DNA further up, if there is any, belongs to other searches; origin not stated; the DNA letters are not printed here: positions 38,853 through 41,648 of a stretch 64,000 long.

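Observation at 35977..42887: Envelope glycoconjugate cluster centred on an 831-aa FAD-oxidase fusion with an uncharacterised C-terminal domain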

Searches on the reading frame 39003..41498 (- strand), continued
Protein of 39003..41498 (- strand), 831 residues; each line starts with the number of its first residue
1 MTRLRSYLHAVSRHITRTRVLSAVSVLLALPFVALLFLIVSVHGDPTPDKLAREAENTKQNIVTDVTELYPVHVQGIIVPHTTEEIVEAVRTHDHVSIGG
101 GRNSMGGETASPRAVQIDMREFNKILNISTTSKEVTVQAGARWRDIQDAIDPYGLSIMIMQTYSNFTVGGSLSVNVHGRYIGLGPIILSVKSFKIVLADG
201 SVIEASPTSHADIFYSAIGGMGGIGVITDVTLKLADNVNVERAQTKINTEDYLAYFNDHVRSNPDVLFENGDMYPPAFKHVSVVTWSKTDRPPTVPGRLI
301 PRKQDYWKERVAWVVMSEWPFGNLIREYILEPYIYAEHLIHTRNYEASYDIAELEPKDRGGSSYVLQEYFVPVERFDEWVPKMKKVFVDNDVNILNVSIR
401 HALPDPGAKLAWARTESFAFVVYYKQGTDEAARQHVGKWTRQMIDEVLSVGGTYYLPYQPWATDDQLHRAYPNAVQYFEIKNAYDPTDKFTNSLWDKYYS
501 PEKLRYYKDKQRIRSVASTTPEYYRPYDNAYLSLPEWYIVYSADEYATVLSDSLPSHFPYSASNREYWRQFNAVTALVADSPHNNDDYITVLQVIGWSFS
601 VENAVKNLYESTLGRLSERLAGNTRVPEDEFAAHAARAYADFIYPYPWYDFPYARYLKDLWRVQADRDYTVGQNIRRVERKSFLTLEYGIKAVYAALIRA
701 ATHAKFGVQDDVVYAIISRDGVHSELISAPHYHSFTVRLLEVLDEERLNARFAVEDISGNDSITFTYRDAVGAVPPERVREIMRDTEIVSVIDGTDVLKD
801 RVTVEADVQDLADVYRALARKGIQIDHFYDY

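Call 26: find_related_loci(query=A2, collection=genome_contigs, flank=8000)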
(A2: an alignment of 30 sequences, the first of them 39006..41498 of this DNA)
Query A2 (831 aa) in genome_contigs; peptide patterns used: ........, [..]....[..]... (x = any residue, [..] = any of these).
547 stretches matched a pattern; 532 encode a relative of the query (tblastn E <= 1e-3); the best 80 are kept; 80 distinct loci.
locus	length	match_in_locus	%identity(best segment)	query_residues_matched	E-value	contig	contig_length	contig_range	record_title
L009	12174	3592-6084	94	1-831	0e+0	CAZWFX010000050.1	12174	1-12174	MAG TPA_asm: uncultured Candidatus Saccharibacteria bacterium isolate SRP278252_co2_728 genome assembly, contig: NODE_10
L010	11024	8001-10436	67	19-831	0e+0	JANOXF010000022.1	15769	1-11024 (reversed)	MAG: Candidatus Kaiserbacteria bacterium isolate VAR_35_metabat_256 VAR_35_k141_1868556, whole genome shotgun sequence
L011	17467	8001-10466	63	13-831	0e+0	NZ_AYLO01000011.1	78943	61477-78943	Methyloglobulus morosus KoM1 MGMO_11c, whole genome shotgun sequence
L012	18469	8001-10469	65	7-831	0e+0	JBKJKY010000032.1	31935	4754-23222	MAG: Parcubacteria group bacterium isolate ant_bin.260 k117_2588441, whole genome shotgun sequence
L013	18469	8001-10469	63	9-831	0e+0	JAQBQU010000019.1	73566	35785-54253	MAG: Candidatus Kaiserbacteria bacterium isolate RYN_381 scaffold_341250, whole genome shotgun sequence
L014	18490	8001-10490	62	4-831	0e+0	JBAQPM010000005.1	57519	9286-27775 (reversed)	MAG: Minisyncoccia bacterium isolate MFD12001_ilm_asm_bin22 k127_40113, whole genome shotgun sequence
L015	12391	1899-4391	63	3-831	0e+0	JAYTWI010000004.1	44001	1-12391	MAG: Candidatus Moraniibacteriota bacterium isolate GFS_5782 GFS_5782_3, whole genome shotgun sequence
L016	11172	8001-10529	63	2-831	0e+0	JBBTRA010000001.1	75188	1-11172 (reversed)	MAG: Patescibacteria group bacterium isolate H41-bin055_1 H41_bin055_1_000000000001, whole genome shotgun sequence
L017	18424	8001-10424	64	19-831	0e+0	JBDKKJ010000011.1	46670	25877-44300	MAG: Candidatus Parcubacteria bacterium isolate gunnisonriver_2019_sw_WHONDRS-S19S_0062_B_bin.4 scaffold_1117426, whole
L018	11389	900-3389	63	8-831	0e+0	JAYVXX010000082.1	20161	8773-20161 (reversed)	MAG: Candidatus Paceibacterota bacterium isolate GL85_DN_metabinner_41_sub GL85_DN_metabinner_41_sub_81, whole genome sh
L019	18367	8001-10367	66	45-831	0e+0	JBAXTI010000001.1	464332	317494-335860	MAG: bacterium isolate ELA631 MAG631_1, whole genome shotgun sequence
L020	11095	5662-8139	61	10-831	0e+0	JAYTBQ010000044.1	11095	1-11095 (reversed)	MAG: Candidatus Paceibacterota bacterium isolate GFS_14379 GFS_14379_43, whole genome shotgun sequence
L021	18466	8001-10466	60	27-831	0e+0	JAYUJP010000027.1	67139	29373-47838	MAG: bacterium isolate GFS_9019 GFS_9019_26, whole genome shotgun sequence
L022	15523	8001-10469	60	23-831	0e+0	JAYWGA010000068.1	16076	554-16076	MAG: bacterium isolate GLR2_GL5_UP_2_metabinner_4 GLR2_GL5_UP_2_metabinner_4_67, whole genome shotgun sequence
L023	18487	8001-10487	59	3-831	0e+0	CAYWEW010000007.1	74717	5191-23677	MAG TPA_asm: uncultured Candidatus Saccharibacteria bacterium isolate SRP219642_co7_139 genome assembly, contig: NODE_42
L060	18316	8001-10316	43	32-831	0e+0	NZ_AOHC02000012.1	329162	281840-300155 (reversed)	Leptospira weilii serovar Ranarum str. ICFT ctg7180000034534, whole genome shotgun sequence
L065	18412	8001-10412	43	34-831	0e+0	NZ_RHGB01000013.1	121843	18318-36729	Zhongshania marina strain DSW25-10 1_13, whole genome shotgun sequence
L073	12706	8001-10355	42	19-831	0e+0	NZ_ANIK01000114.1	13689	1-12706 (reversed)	Leptospira alstonii serovar Sichuan str. 79601 ctg7180000004660, whole genome shotgun sequence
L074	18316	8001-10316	42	32-831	0e+0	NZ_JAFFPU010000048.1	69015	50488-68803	Leptospira ainlahdjerensis strain 201903070 contig_0037, whole genome shotgun sequence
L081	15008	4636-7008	43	17-831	0e+0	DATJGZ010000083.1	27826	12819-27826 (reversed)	MAG TPA_asm: Patescibacteria group bacterium isolate SMAG_U15499 k141_1084525, whole genome shotgun sequence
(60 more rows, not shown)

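Call 34: search_protein_families(library=pfam, proteins=[L060:5919-6791:+, L060:7021-7995:+, L060:10449-11378:+, L060:11401-12489:+, L065:5485-6303:+, L065:6308-6811:-, L065:6876-7868:-, L065:10798-11238:+, L065:11246-12415:-], max_evalue=0.001)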
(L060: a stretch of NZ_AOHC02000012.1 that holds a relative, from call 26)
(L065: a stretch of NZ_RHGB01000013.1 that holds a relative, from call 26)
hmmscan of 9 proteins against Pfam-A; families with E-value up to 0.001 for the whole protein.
L060:5919-6791:+ (290 aa): 0 families

L060:7021-7995:+ (324 aa): 3 families
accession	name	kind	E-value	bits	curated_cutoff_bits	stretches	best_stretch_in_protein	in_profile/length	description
PF08241.18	Methyltransf_11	-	1.3e-05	26.2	21.2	1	204-245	56-95/95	Methyltransferase domain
PF13489.12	Methyltransf_23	-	1.3e-05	25.4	27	1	205-300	78-160/164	Methyltransferase domain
PF13649.12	Methyltransf_25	-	0.00034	21.7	27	1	204-241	60-97/97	Methyltransferase domain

L060:10449-11378:+ (309 aa): 2 families
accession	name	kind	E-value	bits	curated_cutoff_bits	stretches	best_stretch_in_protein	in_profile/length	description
PF00753.33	Lactamase_B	-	3.6e-11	43.8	22.7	1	81-241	5-139/196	Metallo-beta-lactamase superfamily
PF12706.13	Lactamase_B_2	-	0.00028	21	27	1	137-170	24-62/200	Beta-lactamase superfamily domain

L060:11401-12489:+ (362 aa): 8 families
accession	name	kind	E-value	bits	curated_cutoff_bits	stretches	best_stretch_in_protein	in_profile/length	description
PF01370.27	Epimerase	-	2.3e-24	86.6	20.9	1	14-260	1-230/240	NAD dependent epimerase/dehydratase family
PF01073.25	3Beta_HSD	-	4.5e-20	72.2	22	1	15-254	1-228/280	3-beta hydroxysteroid dehydrogenase/isomerase family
PF07993.18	NAD_binding_4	-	1.7e-13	50.7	20.1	1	16-237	1-241/258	Male sterility protein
PF16363.11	GDP_Man_Dehyd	-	2e-13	51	27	1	15-183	1-162/332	GDP-mannose 4,6 dehydratase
PF13460.12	NAD_binding_10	-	2.9e-08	34.2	27.2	1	18-142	1-101/184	NAD(P)H-binding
PF05368.20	NmrA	-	2.4e-06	27.8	27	1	14-85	5-70/298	NmrA-like family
PF08659.16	KR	-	5.6e-06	26.8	22.6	1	15-147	4-144/180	KR domain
PF02719.21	Polysacc_synt_2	-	7.8e-06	25.7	20.2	1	15-148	2-137/293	Polysaccharide biosynthesis protein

L065:5485-6303:+ (272 aa): 0 families

L065:6308-6811:- (167 aa): 1 family
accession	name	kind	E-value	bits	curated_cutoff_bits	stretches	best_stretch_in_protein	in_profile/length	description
PF10003.15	DUF2244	-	3.3e-31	108.3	27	1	15-154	1-138/138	Integral membrane protein (DUF2244)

L065:6876-7868:- (330 aa): 1 family
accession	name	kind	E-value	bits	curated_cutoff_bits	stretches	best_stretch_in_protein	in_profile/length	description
PF13489.12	Methyltransf_23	-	0.00018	21.7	27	1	203-307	77-160/164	Methyltransferase domain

L065:10798-11238:+ (146 aa): 2 families
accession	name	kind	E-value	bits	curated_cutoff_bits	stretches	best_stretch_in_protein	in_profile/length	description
PF01272.25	GreA_GreB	-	4.1e-17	62.4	26.9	1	55-129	3-76/77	Transcription elongation factor, GreA/GreB, C-term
PF14760.11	Rnk_N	-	2.5e-05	25.1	23.7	1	12-48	2-41/41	Rnk N-terminus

L065:11246-12415:- (389 aa): 2 families
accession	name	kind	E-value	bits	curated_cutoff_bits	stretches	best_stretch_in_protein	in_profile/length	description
PF12146.15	Hydrolase_4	-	2.5e-06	27.4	27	0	318-366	187-235/239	Serine aminopeptidase, S33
PF00561.26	Abhydrolase_1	-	6.6e-05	23.1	25.8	0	63-135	16-90/245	alpha/beta hydrolase fold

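Call 51: search_solved_structures(query=L060:7021-7995:+, max_evalue=1)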
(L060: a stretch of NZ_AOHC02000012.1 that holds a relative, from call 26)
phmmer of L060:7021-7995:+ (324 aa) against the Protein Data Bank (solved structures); distinct sequences matched with E-value up to 1: 6.
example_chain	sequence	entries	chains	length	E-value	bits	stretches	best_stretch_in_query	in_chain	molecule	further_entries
9w6x_A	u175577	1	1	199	0.047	16.5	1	203-248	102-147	YtkW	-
8tge_J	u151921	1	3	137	0.087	15.6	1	113-171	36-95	Nitrogen regulatory protein GlnK1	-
4krh_A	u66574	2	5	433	0.24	14.1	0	217-262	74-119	Phosphoethanolamine N-methyltransferase 2 | Phospholethanolamine N-methyltransferase 2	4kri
1vl5_A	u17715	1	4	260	0.26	14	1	205-252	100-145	unknown conserved protein BH2331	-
4hhu_A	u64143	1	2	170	0.77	12.5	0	88-115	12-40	OR280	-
8rdl_A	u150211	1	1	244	0.93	12.2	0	206-245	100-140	ToxA protein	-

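Call 52: search_protein_families(library=ncbifam, proteins=[L060:7021-7995:+, L065:6876-7868:-, L060:5919-6791:+, L060:10449-11378:+, L060:11401-12489:+], max_evalue=0.01)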
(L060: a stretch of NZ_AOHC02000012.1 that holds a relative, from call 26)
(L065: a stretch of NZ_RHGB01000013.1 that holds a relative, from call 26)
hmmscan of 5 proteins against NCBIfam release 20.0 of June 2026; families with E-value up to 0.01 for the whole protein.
L060:7021-7995:+ (324 aa): 2 families
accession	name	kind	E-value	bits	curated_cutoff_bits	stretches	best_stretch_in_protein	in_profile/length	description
NF045823.1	PthPhpthDimycoMt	equivalog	0.0017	17.6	300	1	205-271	128-188/256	phthiotriol/phenolphthiotriol dimycocerosates methyltransferase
NF045667.1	MTase_DVU1556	equivalog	0.0039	16.7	155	1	224-301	98-162/213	DVU_1556 family methyltransferase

L065:6876-7868:- (330 aa): 0 families

L060:5919-6791:+ (290 aa): 0 families

L060:10449-11378:+ (309 aa): 13 families
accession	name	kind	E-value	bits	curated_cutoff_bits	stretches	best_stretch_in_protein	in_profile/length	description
NF045700.1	AHLLactAttM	equivalog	1.3e-16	60.9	390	1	77-302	28-247/257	AttM family quorum-quenching N-acyl homoserine lactonase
NF045699.1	AHLLactAiiA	equivalog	6.9e-09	35.3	375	1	80-175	32-127/251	quorum-quenching N-acyl homoserine lactonase AiiA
TIGR04558.1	SoxH_rel_PQQ_1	hypoth_equivalog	1.8e-07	30.5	300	1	141-241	69-166/285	quinoprotein relay system zinc metallohydrolase 1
NF047979.1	lactonase_AidB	equivalog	1.2e-05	24.8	360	0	141-161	91-111/271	AidB family quorum-quenching N-acyl homoserine lactonase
TIGR03413.1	GSH_gloB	equivalog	1.4e-05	24.6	200.8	0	135-187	35-88/248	hydroxyacylglutathione hydrolase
NF047925.1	pyridox_lacton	equivalog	2.8e-05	24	325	1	82-290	35-243/268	4-pyridoxolactonase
NF012229.1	bla_class_B_core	domain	0.00015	21.9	100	1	135-241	43-138/139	metallo-beta-lactamase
TIGR02651.1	RNase_Z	equivalog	0.00043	19.4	292.95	1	140-159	48-67/302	ribonuclease Z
NF007597.0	PRK10241.1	equivalog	0.00052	19.4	421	1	143-198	45-103/251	hydroxyacylglutathione hydrolase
NF033105.1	bla_subclass_B3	equivalog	0.0013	18.1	240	1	141-255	59-172/257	subclass B3 metallo-beta-lactamase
TIGR04559.1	SoxH_rel_PQQ_2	hypoth_equivalog_domain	0.0048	16.3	280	1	141-209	65-135/283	quinoprotein relay system zinc metallohydrolase 2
TIGR00649.1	MG423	subfamily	0.007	14.8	400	1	133-159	48-73/546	RNase J family beta-CASP ribonuclease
NF047976.1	lactonase_AhlS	equivalog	0.0084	15.2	475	0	79-157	40-117/276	AhlS family quorum-quenching N-acyl homoserine lactonase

L060:11401-12489:+ (362 aa): 28 families (the best 25 are shown)
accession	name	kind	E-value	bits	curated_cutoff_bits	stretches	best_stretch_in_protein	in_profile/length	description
TIGR03466.1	HpnA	hypoth_equivalog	1.6e-26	93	367.65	1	13-303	2-263/327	hopanoid-associated sugar epimerase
NF052578.1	StrlDmthSdmBMthl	equivalog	3.1e-17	63.3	600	1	14-269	3-230/328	sterol demethylase protein SdmB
TIGR04180.1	EDH_00030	hypoth_equivalog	2.4e-13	49.8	475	1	15-216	2-186/297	NAD-dependent 4,6-dehydratase LegB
TIGR01179.1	galE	equivalog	1.6e-11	43.7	262.3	1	15-200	3-171/332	UDP-glucose 4-epimerase GalE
NF042423.1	oxyalk_red_Shew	equivalog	2.9e-09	36.5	580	1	11-209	8-178/331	2-alkyl-3-oxoalkanoate reductase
NF007956.0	PRK10675.1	subfamily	4.2e-09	36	394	1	15-199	4-174/338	UDP-glucose 4-epimerase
TIGR01746.1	Thioester-redct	subfamily_domain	1e-08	34.8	213.35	1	15-275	3-269/371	thioester reductase domain-containing protein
TIGR04130.1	FnlA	equivalog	4.9e-08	32.2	730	1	12-150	5-135/337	UDP-N-acetylglucosamine 4,6-dehydratase/5-epimerase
NF005539.0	PRK07201.1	equivalog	5.5e-08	32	549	1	15-215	4-187/657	SDR family oxidoreductase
TIGR02622.1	CDP_4_6_dhtase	equivalog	8.8e-08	31.7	278.45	1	11-138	4-128/352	CDP-glucose 4,6-dehydratase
NF042422.1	oxyalk_red_OleD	equivalog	9.9e-08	31.7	580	1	15-209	4-172/329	2-alkyl-3-oxoalkanoate reductase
TIGR01181.1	dTDP_gluc_dehyt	equivalog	1.6e-06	27.5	365.1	1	14-147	2-132/321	dTDP-glucose 4,6-dehydratase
TIGR02197.1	heptose_epim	equivalog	1.2e-05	24.7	274.6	1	15-192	2-157/316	ADP-glyceromanno-heptose 6-epimerase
NF043036.1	ErythonDh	equivalog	1.7e-05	24.2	325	1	15-148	4-133/321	D-erythronate dehydrogenase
TIGR03443.1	alpha_am_amid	equivalog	8.2e-05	20.1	1030.1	1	10-270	971-1246/1390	L-aminoadipate-semialdehyde dehydrogenase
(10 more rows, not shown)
